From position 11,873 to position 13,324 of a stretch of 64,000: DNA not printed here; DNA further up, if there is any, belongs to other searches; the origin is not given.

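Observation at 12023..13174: PETase-like polyesterase fused to a T9SS sorting domain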

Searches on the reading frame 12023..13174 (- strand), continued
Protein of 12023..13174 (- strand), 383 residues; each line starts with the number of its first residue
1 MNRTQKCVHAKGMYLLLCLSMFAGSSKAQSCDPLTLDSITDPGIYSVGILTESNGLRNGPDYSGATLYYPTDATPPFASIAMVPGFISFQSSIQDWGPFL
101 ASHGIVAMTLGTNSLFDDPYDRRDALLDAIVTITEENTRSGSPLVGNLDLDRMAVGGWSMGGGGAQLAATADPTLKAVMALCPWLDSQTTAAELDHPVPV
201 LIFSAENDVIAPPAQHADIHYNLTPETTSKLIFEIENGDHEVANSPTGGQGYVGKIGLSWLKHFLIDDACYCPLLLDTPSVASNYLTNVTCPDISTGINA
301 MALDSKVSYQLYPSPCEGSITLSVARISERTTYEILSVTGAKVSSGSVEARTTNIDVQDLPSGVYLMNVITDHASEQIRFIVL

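Call 59: list_cluster_members(proteins=[P0001, window:12023-13174:-])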
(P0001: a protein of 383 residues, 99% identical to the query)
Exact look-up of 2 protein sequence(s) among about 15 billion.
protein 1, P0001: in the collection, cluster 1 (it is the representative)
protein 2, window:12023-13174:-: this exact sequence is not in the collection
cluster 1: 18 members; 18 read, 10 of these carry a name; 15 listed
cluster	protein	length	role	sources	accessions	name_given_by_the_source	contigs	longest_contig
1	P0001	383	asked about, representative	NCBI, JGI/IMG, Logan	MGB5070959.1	MAG: T9SS type A sorting domain-containing protein [Flavobacteriales bacterium] | dienelactone hydrolase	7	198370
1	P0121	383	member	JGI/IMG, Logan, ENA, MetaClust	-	dienelactone hydrolase | \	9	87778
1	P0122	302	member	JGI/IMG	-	dienelactone hydrolase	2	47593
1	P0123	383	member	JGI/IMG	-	dienelactone hydrolase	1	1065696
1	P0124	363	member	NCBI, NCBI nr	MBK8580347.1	MAG: T9SS type A sorting domain-containing protein [Flavobacteriales bacterium] | T9SS type A sorting domain-containing protein [Flavobacteriales bacterium]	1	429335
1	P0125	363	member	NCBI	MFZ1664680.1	MAG: T9SS type A sorting domain-containing protein [Flavobacteriales bacterium]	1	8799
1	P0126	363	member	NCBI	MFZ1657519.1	MAG: T9SS type A sorting domain-containing protein [Flavobacteriales bacterium]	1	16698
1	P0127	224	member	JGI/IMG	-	hypothetical protein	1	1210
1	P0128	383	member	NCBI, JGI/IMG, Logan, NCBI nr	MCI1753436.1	MAG: T9SS type A sorting domain-containing protein [Flavobacteriales bacterium] | dienelactone hydrolase | T9SS type A sorting domain-containing protein [Flavobacteriales bacterium]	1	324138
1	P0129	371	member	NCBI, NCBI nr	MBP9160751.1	MAG: T9SS type A sorting domain-containing protein [Flavobacteriales bacterium] | T9SS type A sorting domain-containing protein [Flavobacteriales bacterium]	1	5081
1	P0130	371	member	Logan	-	-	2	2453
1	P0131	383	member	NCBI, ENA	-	-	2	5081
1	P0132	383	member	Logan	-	-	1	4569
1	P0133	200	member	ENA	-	-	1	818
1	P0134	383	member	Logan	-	-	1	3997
